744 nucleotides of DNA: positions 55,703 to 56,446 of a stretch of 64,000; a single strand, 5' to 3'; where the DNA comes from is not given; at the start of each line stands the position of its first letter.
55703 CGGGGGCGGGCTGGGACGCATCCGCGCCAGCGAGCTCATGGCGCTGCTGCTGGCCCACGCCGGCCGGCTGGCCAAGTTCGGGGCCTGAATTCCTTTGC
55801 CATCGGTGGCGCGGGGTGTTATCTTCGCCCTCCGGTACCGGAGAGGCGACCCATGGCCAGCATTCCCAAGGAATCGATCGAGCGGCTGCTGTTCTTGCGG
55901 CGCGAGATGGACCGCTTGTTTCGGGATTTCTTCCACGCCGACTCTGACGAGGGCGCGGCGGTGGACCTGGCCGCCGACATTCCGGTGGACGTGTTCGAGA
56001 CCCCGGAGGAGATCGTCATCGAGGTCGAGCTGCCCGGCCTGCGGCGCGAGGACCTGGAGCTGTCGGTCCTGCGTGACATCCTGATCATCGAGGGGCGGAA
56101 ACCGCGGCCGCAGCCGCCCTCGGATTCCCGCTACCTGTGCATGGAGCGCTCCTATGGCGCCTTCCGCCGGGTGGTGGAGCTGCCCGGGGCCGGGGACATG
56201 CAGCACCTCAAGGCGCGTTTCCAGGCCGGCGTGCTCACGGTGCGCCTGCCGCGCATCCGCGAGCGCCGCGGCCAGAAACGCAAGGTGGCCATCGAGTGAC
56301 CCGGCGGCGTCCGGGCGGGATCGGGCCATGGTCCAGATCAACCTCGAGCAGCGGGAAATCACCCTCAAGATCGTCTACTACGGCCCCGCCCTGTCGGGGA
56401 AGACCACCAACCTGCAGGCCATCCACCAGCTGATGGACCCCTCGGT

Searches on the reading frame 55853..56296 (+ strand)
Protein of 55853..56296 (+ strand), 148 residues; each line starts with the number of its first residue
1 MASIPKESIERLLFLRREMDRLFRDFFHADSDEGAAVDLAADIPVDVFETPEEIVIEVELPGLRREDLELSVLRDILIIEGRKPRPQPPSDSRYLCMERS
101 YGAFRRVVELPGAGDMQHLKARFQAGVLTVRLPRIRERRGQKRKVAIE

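Call 5: search_protein_families(library=pfam, proteins=[window:55853-56296:+], max_evalue=0.01)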
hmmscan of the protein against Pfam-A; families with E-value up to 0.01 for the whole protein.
window:55853-56296:+ (148 aa): 2 families
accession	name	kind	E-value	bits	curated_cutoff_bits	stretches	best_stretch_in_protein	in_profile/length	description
PF00011.27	HSP20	-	1.8e-17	63.8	20.8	1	47-147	2-101/102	Hsp20/alpha crystallin family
PF17886.7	ArsA_HSP20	-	0.00018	21.4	22.5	1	53-131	3-62/63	HSP20-like domain found in ArsA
